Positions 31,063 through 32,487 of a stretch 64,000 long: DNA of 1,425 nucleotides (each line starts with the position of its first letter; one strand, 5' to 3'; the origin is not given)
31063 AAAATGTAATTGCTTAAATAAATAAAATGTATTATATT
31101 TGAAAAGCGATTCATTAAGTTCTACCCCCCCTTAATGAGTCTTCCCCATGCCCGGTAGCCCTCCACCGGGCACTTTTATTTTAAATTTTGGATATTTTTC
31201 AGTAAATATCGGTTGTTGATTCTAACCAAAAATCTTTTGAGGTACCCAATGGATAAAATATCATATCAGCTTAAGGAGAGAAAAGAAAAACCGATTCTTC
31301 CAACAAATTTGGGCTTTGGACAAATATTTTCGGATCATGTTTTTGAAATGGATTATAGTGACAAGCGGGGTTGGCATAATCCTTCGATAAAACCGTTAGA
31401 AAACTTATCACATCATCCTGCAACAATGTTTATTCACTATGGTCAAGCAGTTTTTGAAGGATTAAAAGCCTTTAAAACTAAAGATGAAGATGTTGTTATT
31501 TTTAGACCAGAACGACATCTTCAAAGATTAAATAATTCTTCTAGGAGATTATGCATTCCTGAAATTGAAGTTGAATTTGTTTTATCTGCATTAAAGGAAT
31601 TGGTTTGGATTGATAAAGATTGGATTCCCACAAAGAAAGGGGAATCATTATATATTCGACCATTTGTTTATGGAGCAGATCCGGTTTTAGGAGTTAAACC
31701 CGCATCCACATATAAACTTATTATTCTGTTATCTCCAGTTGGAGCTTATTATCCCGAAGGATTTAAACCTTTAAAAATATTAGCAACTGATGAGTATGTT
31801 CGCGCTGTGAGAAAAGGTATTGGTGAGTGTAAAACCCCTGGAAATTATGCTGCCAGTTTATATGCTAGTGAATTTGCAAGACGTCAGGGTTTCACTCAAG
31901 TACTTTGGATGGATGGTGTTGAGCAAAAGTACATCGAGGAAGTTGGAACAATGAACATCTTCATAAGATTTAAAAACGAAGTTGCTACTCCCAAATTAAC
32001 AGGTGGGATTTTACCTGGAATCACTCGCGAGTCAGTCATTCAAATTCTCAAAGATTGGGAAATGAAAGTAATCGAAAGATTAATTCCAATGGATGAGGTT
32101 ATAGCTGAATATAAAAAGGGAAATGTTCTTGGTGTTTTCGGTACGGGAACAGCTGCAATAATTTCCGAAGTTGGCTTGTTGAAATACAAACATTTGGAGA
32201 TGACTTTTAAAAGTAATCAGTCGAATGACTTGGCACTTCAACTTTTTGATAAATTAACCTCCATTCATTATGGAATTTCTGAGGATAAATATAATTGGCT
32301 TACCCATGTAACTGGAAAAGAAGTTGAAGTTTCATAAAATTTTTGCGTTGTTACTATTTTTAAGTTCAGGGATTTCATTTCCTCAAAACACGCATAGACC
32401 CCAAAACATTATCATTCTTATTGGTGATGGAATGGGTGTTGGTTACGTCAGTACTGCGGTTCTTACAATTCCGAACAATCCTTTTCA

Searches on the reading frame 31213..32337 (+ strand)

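Call 51: search_protein_families(library=ncbifam, proteins=[window:31213-32337:+], max_evalue=1e-10)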
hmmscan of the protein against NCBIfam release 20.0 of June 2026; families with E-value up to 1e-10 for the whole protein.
window:31213-32337:+ (374 aa): 7 families
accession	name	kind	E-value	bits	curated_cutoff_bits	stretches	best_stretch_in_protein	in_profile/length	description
NF009897.0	PRK13357.1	equivalog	3.5e-127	424.1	307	1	19-366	9-357/358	branched-chain amino acid aminotransferase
TIGR01123.1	ilvE_II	equivalog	4.6e-105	351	250.05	1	54-366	1-313/313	branched-chain-amino-acid transaminase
NF005146.0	PRK06606.1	equivalog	1.7e-44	152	279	1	49-366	5-306/307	branched-chain amino acid transaminase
TIGR01122.1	ilvE_I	equivalog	7.7e-36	123.8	245.55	1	64-366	11-298/298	branched-chain-amino-acid transaminase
NF005726.0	PRK07544.1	equivalog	4.3e-24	85.2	396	1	48-331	8-277/295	branched-chain amino acid aminotransferase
NF006185.0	PRK08320.1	subfamily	6.4e-19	68.2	363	1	76-329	28-264/292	branched-chain amino acid aminotransferase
NF009896.0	PRK13356.1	equivalog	3.5e-16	59.2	262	1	69-330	26-268/287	branched-chain amino acid aminotransferase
